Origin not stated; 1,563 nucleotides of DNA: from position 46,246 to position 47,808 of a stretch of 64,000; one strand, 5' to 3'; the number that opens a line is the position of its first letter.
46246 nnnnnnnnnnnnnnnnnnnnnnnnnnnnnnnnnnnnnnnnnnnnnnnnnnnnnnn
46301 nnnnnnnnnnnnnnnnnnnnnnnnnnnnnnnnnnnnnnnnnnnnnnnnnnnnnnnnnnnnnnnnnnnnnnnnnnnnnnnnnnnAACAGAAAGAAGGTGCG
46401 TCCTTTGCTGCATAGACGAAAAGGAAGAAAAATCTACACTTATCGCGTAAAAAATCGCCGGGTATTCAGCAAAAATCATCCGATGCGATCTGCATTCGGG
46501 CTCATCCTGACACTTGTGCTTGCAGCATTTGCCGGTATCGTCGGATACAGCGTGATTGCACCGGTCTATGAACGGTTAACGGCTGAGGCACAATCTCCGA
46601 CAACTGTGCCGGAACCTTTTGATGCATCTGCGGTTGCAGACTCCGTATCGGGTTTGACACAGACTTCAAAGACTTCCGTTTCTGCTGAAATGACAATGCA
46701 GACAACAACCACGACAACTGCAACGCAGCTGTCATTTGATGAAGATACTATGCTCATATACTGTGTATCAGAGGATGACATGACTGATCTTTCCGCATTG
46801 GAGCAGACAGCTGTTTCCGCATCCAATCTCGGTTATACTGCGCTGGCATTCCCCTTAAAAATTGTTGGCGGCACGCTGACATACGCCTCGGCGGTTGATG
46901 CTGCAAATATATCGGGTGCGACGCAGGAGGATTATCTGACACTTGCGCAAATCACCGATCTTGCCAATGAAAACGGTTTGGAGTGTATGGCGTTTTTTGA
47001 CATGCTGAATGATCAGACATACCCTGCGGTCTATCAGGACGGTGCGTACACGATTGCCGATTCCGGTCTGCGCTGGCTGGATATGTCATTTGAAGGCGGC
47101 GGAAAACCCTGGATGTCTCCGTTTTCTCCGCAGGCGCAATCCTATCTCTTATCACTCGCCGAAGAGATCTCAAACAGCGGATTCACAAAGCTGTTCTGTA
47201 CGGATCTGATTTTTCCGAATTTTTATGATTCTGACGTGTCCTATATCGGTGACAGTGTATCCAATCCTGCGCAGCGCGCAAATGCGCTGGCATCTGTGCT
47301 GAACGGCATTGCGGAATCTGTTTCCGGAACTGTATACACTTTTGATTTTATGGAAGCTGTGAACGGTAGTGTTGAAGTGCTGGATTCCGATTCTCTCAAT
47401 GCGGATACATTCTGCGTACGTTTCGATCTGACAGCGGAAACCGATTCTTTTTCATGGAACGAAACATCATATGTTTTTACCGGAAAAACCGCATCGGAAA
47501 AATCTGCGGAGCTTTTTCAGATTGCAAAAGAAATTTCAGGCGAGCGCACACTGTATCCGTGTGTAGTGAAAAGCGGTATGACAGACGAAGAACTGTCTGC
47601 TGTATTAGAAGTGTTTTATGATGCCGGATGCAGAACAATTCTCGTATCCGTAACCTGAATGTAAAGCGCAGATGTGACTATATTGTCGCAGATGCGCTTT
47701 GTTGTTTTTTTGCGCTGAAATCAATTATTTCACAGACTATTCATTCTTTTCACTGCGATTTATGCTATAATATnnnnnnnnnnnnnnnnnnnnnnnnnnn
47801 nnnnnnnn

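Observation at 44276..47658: Second RnfD/RnfE/RnfA-like triad without C, G or B subunits and apparently without redox-cofactor motifs, coupled to a DUF4015-like exported protein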

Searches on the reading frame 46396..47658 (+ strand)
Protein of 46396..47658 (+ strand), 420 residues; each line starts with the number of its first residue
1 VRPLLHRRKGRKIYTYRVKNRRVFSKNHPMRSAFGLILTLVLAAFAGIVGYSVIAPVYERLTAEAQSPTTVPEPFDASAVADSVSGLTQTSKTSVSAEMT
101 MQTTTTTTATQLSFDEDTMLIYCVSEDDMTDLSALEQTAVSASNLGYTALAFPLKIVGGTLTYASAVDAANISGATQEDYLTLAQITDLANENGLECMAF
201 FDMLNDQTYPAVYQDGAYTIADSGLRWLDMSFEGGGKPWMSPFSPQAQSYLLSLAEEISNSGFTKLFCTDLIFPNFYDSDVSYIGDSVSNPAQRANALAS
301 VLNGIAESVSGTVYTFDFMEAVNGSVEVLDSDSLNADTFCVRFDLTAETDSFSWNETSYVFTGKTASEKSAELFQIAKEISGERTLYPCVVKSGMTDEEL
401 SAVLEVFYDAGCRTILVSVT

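Call 3: search_protein_families(library=pfam, proteins=[window:46396-47658:+], max_evalue=0.1)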
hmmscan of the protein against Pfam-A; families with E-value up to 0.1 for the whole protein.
window:46396-47658:+ (420 aa): 2 families
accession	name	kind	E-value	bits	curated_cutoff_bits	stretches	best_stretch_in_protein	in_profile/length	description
PF13200.12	DUF4015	-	8.8e-07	28.8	27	1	152-307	32-181/313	Putative glycosyl hydrolase domain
PF02638.21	GHL10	-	0.045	13.3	27.9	1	173-258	60-149/311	Glycosyl hydrolase-like 10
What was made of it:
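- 46396..47658 (+): H: DUF4015-type TIM-barrel protein (420 aa). It has a conserved basic cytoplasmic tail, one TM helix, a Thr-rich disordered linker and an extracytoplasmic barrel. PF13200 at 28.8 bits (call 3).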

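Call 4: search_protein_families(library=ncbifam, proteins=[window:46396-47658:+], max_evalue=0.1)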
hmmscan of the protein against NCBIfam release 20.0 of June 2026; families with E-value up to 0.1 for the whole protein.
window:46396-47658:+ (420 aa): 0 families

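Call 39: find_homologous_proteins(query=window:46396-47658:+, max_evalue=0.001)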
Query window:46396-47658:+ (420 aa): 22 proteins with E <= 0.001 among 8000 candidates.
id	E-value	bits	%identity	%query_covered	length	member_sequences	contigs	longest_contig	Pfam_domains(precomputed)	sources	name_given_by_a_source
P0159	9.6e-186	636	100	70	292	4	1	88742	PF13200.13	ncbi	-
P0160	1.8e-118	414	49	98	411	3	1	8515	PF13200.13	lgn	-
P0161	7.4e-112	393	45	99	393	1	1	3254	PF13200.13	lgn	-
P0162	3.3e-92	328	40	99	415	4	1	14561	PF13200.13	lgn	-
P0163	2.3e-87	312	38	99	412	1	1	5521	PF13200.13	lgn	-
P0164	2.5e-86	309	38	99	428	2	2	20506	PF13200.13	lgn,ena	-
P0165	2.7e-85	305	39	99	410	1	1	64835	PF13200.13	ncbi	-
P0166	1.6e-84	303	37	99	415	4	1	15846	PF13200.13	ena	-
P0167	1.7e-84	302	39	99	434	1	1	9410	PF13200.13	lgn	-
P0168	1.8e-83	299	40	99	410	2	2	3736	PF13200.13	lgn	-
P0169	2.0e-83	299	39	99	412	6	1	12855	PF13200.13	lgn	-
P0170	1.5e-82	296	38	99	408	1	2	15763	PF13200.13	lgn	-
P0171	3.1e-82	295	38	99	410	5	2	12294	PF13200.13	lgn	-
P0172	9.5e-81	290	37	99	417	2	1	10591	PF13200.13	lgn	-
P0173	1.5e-80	290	37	99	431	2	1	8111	PF13200.13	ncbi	-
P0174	3.3e-80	288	38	99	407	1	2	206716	PF13200.13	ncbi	-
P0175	3.3e-79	285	37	99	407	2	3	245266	PF13200.13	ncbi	-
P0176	1.9e-75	273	36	98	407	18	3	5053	PF13200.13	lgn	-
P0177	1.9e-74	269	35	98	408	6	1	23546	PF13200.13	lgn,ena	-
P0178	3.6e-73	265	36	98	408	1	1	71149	PF13200.13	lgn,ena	-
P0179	5.1e-73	265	36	96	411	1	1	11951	PF13200.13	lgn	-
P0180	7.4e-68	248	33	99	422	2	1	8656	PF13200.13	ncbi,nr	ncbi:MAG: hypothetical protein IK130_10245 [Oscillospiraceae bacterium]|nr:hypothetical protein [Osc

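Call 49: predict_structure(alignment_id=A4)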
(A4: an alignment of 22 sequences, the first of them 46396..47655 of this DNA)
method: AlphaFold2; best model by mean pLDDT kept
length: 420 residues; sequences in the alignment: 22
mean_pLDDT: 84.0   pTM: 0.72
mean pLDDT of the five models: 84.0, 83.9, 82.4, 81.8, 80.9
residues with pLDDT >= 90: 258; 70-90: 85; 50-70: 28; < 50: 49
segments of 3 or more residues with pLDDT < 50: 1-11, 78-107
pLDDT, mean of each block of 10 residues (from residue 1): 45 49 58 76 82 77 72 46 33 38 48 88 94 95 96 97 98 96 97 98 96 95 89 84 97 98 97 87 89 95 95 96 92 93 86 92 93 96 96 91 97 93
secondary structure, 60 per line:
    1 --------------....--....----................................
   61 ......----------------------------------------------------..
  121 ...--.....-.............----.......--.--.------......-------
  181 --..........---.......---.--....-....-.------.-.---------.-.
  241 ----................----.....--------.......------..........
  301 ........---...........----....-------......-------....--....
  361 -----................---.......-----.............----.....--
elements in order: E15-18 E21-24 H29-66 E119-123 H126-130 H132-144 E149-155 H168-173 H183-192 E196-202 H209-212 H245-260 E265-269 H278-284 H291-308 E312-317 H318-322 H327-330 E338-343 E351-354 E357-360 H366-381 E385-391 H397-409 E414-418
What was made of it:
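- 46396..47658 (+): The AF2 model has pLDDT 84, a helix at 29-66, disorder at 78-107 and a barrel at 119-418 (call 49).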

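Call 53: fold_search(model_id=the predicted structure, library=pdb)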
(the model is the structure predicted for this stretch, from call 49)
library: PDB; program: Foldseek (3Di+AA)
matches with E <= 10: 1748; with E <= 0.001: 800
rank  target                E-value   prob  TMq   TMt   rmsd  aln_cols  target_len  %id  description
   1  4s1a_A                2.4e-10  1.00  0.39  0.80   3.0       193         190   16  Crystal structure of a hypothetical protein Cthe_0052 from Ruminiclostridium thermocellum ATCC 27405 (released 2015-01-28)
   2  5oq2_B                1.1e-09  1.00  0.49  0.56   5.7       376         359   11  Se-SAD structure of the functional region of Cwp19 from Clostridium difficile (released 2017-11-01)
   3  5oq2_A                2.5e-09  1.00  0.49  0.57   6.0       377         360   11  Se-SAD structure of the functional region of Cwp19 from Clostridium difficile (released 2017-11-01)
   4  5oq3                  1.2e-08  1.00  0.48  0.55   6.2       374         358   10  High resolution structure of the functional region of Cwp19 from Clostridium difficile (released 2017-11-01)
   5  3vmo_A                2.1e-08  1.00  0.36  0.26   8.6       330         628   12  Crystal structure of dextranase from Streptococcus mutans in complex with isomaltotriose (released 2012-02-15)
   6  7bwg_B                3.2e-08  1.00  0.43  0.39   7.3       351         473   12  A Glycoside Hydrolase Family 20 beta-N-Acetylglucosaminidase (released 2020-04-29)
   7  5x7g                  4.6e-08  1.00  0.37  0.24   7.1       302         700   13  Crystal Structure of Paenibacillus sp. 598K cycloisomaltooligosaccharide glucanotransferase (released 2017-04-26)
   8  5tsy                  6.2e-08  1.00  0.36  0.54   8.2       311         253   14  Structure of the glycoside hydrolase domain of PelA variant E218A from Pseudomonas aeruginosa (released 2017-11-08)
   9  9f9v_B                6.6e-08  1.00  0.38  0.43   8.3       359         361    9  Crystal structure of 892_05174 from Planctomycetota strain 892 (released 2025-01-08)
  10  3vmp                  7.4e-08  1.00  0.37  0.27   8.4       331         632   11  Crystal structure of dextranase from Streptococcus mutans in complex with 4,5-epoxypentyl alpha-D-glucopyranoside (released 2012-02-15)
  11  3wno_A                8.3e-08  1.00  0.40  0.26   6.3       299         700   13  D308A mutant of Bacillus circulans T-3040 cycloisomaltooligosaccharide glucanotransferase complexed with cycloisomalto (released 2014-02-05)
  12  6k5p_D                8.8e-08  1.00  0.44  0.36   7.1       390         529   10  Structure of mosquito-larvicidal Binary toxin receptor, Cqm1 (released 2019-09-11)
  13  6gta                  1.1e-07  1.00  0.42  0.34   7.2       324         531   12  Alpha-galactosidase mutant D378A from Thermotoga maritima in complex with intact cyclohexene-based carbasugar mimic of g (released 2018-08-22)
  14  6gwg                  1.2e-07  1.00  0.42  0.35   6.9       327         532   12  Alpha-galactosidase from Thermotoga maritima in complex with cyclohexene-based carbasugar mimic of galactose covalently  (released 2018-08-22)
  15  5m0x                  1.3e-07  1.00  0.42  0.35   7.0       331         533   12  Structure of apo structure of GH36 alpha-galactosidase from Thermotoga maritima (released 2016-11-09)
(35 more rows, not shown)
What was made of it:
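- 46396..47658 (+): Foldseek hits include Cthe_0052, Cwp19, GH66, GH20, PelA and GH36 (call 53).
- On DUF4015 (PF13200) putative glycosyl hydrolase: The barrel model has pLDDT above 90 and GH-like Foldseek hits (calls 49, 53).
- Closest known: Cwp19 of Clostridioides difficile. Same: The H barrel model matches them (Foldseek E 1e-9 to 1e-7, call 53).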
